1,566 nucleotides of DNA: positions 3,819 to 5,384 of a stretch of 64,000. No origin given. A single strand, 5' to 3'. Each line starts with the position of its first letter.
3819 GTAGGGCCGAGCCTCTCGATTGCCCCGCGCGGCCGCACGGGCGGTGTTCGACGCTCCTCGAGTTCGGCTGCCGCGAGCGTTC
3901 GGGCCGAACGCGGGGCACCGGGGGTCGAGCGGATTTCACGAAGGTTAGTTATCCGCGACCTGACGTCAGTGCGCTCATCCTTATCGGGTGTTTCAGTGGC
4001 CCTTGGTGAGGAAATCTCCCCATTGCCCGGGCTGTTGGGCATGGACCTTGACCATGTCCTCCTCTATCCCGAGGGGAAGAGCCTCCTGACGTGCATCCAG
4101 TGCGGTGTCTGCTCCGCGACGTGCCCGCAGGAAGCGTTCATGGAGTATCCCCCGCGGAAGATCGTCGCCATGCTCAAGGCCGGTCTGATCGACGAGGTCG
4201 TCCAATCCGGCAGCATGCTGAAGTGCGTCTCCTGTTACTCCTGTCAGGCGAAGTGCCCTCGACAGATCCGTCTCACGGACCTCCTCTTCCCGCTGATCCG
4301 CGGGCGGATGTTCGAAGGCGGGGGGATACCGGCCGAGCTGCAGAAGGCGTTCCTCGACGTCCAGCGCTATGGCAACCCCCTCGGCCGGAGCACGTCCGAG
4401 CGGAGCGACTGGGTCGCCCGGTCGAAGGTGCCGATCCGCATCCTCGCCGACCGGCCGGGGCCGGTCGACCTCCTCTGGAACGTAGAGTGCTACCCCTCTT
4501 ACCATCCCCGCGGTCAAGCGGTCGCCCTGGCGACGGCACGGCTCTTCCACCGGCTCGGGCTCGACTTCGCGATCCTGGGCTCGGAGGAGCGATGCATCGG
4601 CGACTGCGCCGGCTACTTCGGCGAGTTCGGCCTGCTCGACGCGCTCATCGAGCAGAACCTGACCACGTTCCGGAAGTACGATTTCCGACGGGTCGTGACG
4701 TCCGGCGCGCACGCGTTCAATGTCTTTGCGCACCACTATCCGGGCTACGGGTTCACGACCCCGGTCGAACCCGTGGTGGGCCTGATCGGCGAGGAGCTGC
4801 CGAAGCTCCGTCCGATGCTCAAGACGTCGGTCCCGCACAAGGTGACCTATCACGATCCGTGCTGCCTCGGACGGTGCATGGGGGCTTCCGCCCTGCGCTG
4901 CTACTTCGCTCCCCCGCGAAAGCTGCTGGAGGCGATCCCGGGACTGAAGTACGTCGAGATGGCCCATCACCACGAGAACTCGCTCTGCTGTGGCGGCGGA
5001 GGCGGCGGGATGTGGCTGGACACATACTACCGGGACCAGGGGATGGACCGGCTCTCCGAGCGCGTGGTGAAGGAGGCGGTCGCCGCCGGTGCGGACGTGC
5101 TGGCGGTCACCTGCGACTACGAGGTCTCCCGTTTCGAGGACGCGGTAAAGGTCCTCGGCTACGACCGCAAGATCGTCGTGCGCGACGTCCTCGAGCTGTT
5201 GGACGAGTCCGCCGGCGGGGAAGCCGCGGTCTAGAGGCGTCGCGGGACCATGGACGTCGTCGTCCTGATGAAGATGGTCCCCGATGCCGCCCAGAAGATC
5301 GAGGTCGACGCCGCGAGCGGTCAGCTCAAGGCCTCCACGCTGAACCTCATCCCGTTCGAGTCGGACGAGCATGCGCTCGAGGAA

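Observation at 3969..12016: An ETF pair sits inside a heterodisulfide-reductase/hydrogenase operon: HdrD-like - EtfB - EtfA - HdrA - MvhD - MvhG - MvhA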

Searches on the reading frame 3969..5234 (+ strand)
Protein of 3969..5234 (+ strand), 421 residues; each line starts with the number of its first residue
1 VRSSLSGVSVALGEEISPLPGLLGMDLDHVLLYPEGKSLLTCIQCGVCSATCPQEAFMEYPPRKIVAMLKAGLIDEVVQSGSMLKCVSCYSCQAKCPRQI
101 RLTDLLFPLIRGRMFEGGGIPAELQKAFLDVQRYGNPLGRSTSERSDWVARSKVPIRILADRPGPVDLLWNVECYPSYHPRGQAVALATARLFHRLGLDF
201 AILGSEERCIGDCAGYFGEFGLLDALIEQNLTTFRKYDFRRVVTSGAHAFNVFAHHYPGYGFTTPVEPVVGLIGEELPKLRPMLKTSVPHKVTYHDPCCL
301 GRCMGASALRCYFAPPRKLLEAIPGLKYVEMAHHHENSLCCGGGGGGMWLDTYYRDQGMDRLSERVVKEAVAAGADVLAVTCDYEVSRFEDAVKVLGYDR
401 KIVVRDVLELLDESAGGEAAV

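Call 7: search_protein_families(library=pfam, proteins=[window:3969-5234:+])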
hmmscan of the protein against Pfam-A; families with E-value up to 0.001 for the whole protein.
window:3969-5234:+ (421 aa): 7 families
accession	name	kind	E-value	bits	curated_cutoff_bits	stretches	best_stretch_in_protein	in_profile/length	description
PF02754.22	CCG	-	9.9e-16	58.1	20.6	1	292-382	1-77/85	Cysteine-rich domain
PF13534.11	Fer4_17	-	4.4e-09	37.2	22.2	1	42-100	2-60/61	4Fe-4S dicluster domain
PF13183.11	Fer4_8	-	7.4e-08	33.3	27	1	39-100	2-68/68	4Fe-4S dicluster domain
PF13187.11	Fer4_9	-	1.3e-07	32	27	1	42-99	2-50/52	4Fe-4S dicluster domain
PF12838.12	Fer4_7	-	5e-07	30.5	27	1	41-99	1-51/52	4Fe-4S dicluster domain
PF13237.11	Fer4_10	-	3.8e-06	27.2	25.5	1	41-97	8-53/53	4Fe-4S dicluster domain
PF00037.32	Fer4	-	0.00032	20.8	21.1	0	42-57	8-23/24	4Fe-4S binding domain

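Call 8: search_protein_families(library=ncbifam, proteins=[window:3969-5234:+], max_evalue=0.00001)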
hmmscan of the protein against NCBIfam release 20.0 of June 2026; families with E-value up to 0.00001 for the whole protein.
window:3969-5234:+ (421 aa): 12 families
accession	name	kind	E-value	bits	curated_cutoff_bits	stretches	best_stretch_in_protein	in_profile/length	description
NF004898.0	PRK06259.1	equivalog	6.3e-25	87.8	385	1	37-413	131-486/488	fumarate reductase (CoM/CoB) subunit TfrB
TIGR03290.1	CoB_CoM_SS_C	equivalog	7.4e-18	64.9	160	1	41-127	3-88/144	CoB--CoM heterodisulfide reductase subunit C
NF045670.1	quin_L_LdhH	equivalog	4.7e-14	51.6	800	1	205-383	503-679/706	L-lactate dehydrogenase (quinone) large subunit LdhH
NF041779.1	hetero_SS_HdrC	equivalog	1.3e-13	50.9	350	1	39-99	30-89/198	ferredoxin:CoB-CoM heterodisulfide reductase subunit HdrC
NF041890.1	hdrC_Methbact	equivalog_domain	1.8e-12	47.3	270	1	35-98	24-86/192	ferredoxin:CoB-CoM heterodisulfide reductase subunit HdrC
NF038018.1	qmoC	equivalog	1.8e-11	44.1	300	1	36-125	14-102/360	quinone-interacting membrane-bound oxidoreductase complex subunit QmoC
NF045724.1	ferredox_TmcB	equivalog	4.7e-10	38.6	735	1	41-398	42-413/430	electron transfer complex ferredoxin TmcB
NF045711.1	sulf_resp_HmcF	equivalog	5.5e-09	35.3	750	0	287-383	332-419/457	sulfate respiration complex iron-sulfur protein HmcF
NF008369.0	PRK11168.1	equivalog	4.6e-08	32.4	278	1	38-105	9-79/401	anaerobic glycerol-3-phosphate dehydrogenase subunit C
NF008434.0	PRK11274.1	equivalog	2.4e-07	30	333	0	39-106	22-95/409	glycolate oxidase subunit GlcF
NF045796.1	DsrK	equivalog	1.7e-06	27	400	1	291-389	323-416/453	sulfate reduction electron transfer complex DsrMKJOP subunit DsrK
TIGR03379.1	glycerol3P_GlpC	equivalog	2.5e-06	26.5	279.9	0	38-106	3-74/397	anaerobic glycerol-3-phosphate dehydrogenase subunit GlpC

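Call 43: search_solved_structures(query=window:4023-5234:+, max_evalue=0.01, show_alignments=5)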
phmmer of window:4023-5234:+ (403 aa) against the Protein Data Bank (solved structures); distinct sequences matched with E-value up to 0.01: 8.
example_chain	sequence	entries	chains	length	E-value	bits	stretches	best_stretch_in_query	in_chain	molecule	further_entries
9ojn_A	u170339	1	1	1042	2.9e-34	121.7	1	60-391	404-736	Iron-sulfur-binding reductase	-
8rvv_C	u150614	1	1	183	6.8e-17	64.5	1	16-135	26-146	H(2):CoB-CoM heterodisulfide,ferredoxin reductase subunit C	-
8rvu_c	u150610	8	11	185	7e-17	64.4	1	16-135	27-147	H(2):CoB-CoM heterodisulfide,ferredoxin reductase subunit C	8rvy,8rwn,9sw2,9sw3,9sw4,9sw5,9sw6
5odc_C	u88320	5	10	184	7.9e-16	61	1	20-139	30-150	Heterodisulfide reductase, subunit C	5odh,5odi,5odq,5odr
9sfi_E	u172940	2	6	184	3.4e-14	55.6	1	17-102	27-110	H(2)/formate:CoB-CoM heterodisulfide,ferredoxin reductase subunit C2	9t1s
7bkb_C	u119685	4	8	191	1.8e-10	43.3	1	23-108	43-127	CoB--CoM heterodisulfide reductase subunit C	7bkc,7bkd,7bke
2fug_9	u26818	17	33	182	0.00042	22.3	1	15-81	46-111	NADH-quinone oxidoreductase chain 9 | NADH-QUINONE OXIDOREDUCTASE SUBUNIT 9 | NADH-quinone oxidoreductase subunit I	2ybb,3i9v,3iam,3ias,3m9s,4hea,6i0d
8iuf_S8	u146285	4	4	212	0.0005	22.1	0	23-47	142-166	NDUFS8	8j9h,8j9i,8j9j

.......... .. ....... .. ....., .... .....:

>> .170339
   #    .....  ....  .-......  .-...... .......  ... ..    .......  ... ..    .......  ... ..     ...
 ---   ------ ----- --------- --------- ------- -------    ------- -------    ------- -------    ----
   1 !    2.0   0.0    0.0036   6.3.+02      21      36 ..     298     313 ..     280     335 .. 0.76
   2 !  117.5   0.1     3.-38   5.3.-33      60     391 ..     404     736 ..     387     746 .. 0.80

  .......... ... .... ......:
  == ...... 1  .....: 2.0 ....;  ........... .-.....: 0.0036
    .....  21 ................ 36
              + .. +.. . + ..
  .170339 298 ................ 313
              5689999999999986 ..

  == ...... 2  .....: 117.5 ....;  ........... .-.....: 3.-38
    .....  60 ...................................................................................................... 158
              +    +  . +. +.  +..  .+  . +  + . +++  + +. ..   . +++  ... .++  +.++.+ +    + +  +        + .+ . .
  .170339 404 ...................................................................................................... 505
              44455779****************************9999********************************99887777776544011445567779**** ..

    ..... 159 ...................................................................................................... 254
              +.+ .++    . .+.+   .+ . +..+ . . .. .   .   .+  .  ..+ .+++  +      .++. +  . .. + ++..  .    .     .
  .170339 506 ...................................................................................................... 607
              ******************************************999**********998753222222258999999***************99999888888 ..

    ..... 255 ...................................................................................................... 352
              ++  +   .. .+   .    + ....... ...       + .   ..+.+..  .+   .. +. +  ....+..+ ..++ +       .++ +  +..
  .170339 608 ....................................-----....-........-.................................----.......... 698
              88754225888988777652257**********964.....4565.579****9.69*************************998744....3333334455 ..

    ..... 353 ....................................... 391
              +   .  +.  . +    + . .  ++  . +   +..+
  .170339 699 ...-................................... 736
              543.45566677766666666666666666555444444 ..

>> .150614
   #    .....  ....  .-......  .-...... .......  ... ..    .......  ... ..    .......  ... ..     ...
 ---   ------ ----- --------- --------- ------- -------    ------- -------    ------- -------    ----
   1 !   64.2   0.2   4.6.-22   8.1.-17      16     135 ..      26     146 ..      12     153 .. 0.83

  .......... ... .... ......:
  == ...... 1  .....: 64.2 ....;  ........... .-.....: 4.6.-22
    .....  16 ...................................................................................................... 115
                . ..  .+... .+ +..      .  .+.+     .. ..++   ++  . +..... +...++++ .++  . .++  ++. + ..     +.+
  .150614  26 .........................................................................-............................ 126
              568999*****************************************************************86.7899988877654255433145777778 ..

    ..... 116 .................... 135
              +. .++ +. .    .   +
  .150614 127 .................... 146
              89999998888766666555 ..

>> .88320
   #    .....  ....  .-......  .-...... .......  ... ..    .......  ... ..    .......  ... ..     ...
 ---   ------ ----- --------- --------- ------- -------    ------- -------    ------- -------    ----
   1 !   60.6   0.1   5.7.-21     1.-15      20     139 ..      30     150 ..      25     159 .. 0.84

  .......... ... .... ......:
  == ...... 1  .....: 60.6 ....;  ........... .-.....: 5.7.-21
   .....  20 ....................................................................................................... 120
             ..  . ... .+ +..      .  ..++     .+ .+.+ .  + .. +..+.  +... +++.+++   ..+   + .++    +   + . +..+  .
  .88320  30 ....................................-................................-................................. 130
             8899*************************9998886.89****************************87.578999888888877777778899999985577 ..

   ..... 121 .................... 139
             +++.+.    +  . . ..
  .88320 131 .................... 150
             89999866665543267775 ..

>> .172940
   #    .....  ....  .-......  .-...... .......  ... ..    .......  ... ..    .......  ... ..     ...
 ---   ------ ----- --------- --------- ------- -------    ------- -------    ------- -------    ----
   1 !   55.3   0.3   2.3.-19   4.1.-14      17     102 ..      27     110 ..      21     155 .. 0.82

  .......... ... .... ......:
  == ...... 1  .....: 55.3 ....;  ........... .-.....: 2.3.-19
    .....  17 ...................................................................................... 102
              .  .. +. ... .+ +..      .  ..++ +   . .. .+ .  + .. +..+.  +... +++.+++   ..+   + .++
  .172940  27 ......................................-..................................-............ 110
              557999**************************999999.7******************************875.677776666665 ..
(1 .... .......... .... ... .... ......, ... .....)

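Call 60: find_homologous_proteins(query=window:4023-5234:+)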
Query window:4023-5234:+ (403 aa): 3753 proteins with E <= 0.001 among 8000 candidates; the best 120 are listed.
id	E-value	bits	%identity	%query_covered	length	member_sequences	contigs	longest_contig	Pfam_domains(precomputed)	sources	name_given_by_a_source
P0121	2.8e-279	944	100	100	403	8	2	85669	PF12838.13,PF13534.12,PF02754.22,PF13237.12,PF13183.12,PF13187.12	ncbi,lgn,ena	-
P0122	4.7e-216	735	76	100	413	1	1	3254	PF12838.13,PF13534.12,PF02754.22,PF13183.12,PF13187.12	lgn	-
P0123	5.2e-180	617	63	98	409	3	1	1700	PF12838.13,PF13534.12,PF02754.22,PF13237.12,PF13183.12,PF13187.12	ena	-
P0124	5.0e-177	607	63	98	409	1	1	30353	PF12838.13,PF13534.12,PF02754.22,PF13237.12,PF13183.12,PF13187.12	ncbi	-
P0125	1.9e-172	592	61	98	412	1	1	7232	PF13534.12,PF02754.22,PF13183.12,PF13187.12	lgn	-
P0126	4.7e-168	577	67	90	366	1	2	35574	PF02754.22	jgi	-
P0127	2.3e-160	552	59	99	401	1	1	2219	PF13534.12,PF02754.22,PF13183.12,PF13187.12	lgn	-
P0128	1.6e-156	539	58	99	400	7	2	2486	PF12838.13,PF13534.12,PF02754.22,PF13183.12,PF13187.12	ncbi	ncbi:MAG: (Fe-S)-binding protein [Thermoplasmata archaeon]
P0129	1.9e-155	536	56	100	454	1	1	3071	PF13534.12,PF02754.22,PF13183.12,PF13187.12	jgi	jgi:Fe-S oxidoreductase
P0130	4.3e-154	531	58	98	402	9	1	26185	PF12838.13,PF13534.12,PF02754.22,PF13183.12,PF13187.12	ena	-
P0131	5.4e-154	531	83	67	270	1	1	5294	PF02754.22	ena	-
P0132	7.3e-154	531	59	96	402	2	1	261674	PF12838.13,PF13534.12,PF02754.22,PF13183.12,PF13187.12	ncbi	-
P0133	8.9e-154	530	59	95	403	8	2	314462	PF00037.33,PF12838.13,PF13534.12,PF02754.22,PF13183.12,PF13187.12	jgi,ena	jgi:Fe-S oxidoreductase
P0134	1.1e-152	527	59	97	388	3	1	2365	PF13534.12,PF02754.22,PF13183.12,PF13187.12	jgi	jgi:Fe-S oxidoreductase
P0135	1.5e-152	526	58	98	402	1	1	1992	PF13534.12,PF02754.22,PF13183.12,PF13187.12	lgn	-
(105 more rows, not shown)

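Call 61: find_encoding_contigs(protein=P0124, flank=10000, max_places=2)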
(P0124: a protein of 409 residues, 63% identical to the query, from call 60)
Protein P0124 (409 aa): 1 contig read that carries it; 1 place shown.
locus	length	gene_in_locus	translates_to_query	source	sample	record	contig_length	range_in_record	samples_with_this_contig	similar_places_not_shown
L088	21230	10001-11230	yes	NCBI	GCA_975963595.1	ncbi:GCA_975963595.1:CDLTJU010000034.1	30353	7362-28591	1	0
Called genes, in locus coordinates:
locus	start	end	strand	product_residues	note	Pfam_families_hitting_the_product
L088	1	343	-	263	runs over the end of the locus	PF13187:Fer4_9 (faint), PF13237:Fer4_10 (faint), PF00037:Fer4 (weak), PF12797:Fer4_2 (weak), PF12837:Fer4_6 (weak)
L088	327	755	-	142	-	PF02662:FlpD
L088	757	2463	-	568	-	PF00890:FAD_binding_2 (weak), PF07992:Pyr_redox_2, PF12831:FAD_oxidored, PF00037:Fer4, PF12838:Fer4_7, PF13187:Fer4_9, PF13237:Fer4_10, PF14697:Fer4_21, +10 more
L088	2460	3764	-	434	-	PF00890:FAD_binding_2 (weak), PF01134:GIDA (weak), PF01266:DAO (weak), PF07992:Pyr_redox_2 (weak), PF12831:FAD_oxidored, PF13450:NAD_binding_8 (weak)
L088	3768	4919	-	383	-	PF13237:Fer4_10, PF12838:Fer4_7 (weak), PF13183:Fer4_8, PF13187:Fer4_9 (weak), PF13534:Fer4_17, PF02754:CCG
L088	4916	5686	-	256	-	PF13187:Fer4_9 (faint), PF00037:Fer4 (faint), PF12797:Fer4_2 (faint), PF12837:Fer4_6 (faint), PF13237:Fer4_10, PF14697:Fer4_21, PF12838:Fer4_7 (weak), PF02662:FlpD, +1 more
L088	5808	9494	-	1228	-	PF00464:SHMT (weak), PF00155:Aminotran_1_2 (faint), PF00464:SHMT, PF01571:GCV_T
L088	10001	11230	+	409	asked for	PF13183:Fer4_8, PF13237:Fer4_10 (weak), PF12838:Fer4_7 (weak), PF13187:Fer4_9, PF13534:Fer4_17, PF02754:CCG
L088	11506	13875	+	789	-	PF00890:FAD_binding_2 (weak), PF01266:DAO (weak), PF07992:Pyr_redox_2 (weak), PF12831:FAD_oxidored, PF12838:Fer4_7, PF13237:Fer4_10, PF14697:Fer4_21, PF02662:FlpD, +10 more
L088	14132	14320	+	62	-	PF10133:CooT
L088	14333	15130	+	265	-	PF00142:Fer4_NifH (faint), PF01656:CbiA, PF02374:ArsA_ATPase, PF06564:CBP_BcsQ (weak), PF10609:ParA (weak), PF13614:AAA_31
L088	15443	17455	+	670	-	PF03063:Prismane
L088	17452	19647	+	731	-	PF18537:CODH_A_N, PF03598:CdhC, PF19436:ACS_CODH_B_C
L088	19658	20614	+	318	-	PF03599:CdhD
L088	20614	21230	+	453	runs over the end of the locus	PF04060:FeS, PF03599:CdhD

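Call 62: find_encoding_contigs(protein=P0126, flank=10000, max_places=2)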
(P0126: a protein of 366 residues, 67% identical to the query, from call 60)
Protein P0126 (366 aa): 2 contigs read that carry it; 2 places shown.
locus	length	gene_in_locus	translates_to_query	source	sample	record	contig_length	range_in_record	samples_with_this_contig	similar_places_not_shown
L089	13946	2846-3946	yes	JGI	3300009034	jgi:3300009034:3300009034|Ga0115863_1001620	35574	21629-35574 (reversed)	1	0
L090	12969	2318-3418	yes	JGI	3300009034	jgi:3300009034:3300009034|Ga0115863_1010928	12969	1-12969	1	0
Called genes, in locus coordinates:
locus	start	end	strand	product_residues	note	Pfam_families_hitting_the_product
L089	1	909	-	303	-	?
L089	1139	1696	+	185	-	PF13187:Fer4_9 (faint), PF13183:Fer4_8 (weak), PF13534:Fer4_17 (weak)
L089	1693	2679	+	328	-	PF02754:CCG, PF22196:HdrB-like_C (faint), PF02754:CCG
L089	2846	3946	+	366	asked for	PF02754:CCG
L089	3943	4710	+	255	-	PF01012:ETF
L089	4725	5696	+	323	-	PF01012:ETF, PF00766:ETF_alpha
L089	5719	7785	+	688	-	PF12797:Fer4_2 (faint), PF13237:Fer4_10, PF12838:Fer4_7 (weak), PF13183:Fer4_8, PF13187:Fer4_9 (weak), PF02754:CCG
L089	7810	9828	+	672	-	PF00890:FAD_binding_2 (weak), PF01266:DAO (weak), PF12831:FAD_oxidored, PF13450:NAD_binding_8, PF12838:Fer4_7, PF13187:Fer4_9, PF13237:Fer4_10, PF14697:Fer4_21, +6 more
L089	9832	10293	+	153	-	PF02662:FlpD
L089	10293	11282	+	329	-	PF01058:Oxidored_q6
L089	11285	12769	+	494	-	PF27537:HoxH, PF00374:NiFeSe_Hases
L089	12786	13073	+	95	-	-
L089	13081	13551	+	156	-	PF01750:HycI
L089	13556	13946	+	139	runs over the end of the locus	PF01155:HypA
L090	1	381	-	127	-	?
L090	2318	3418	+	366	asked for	PF02754:CCG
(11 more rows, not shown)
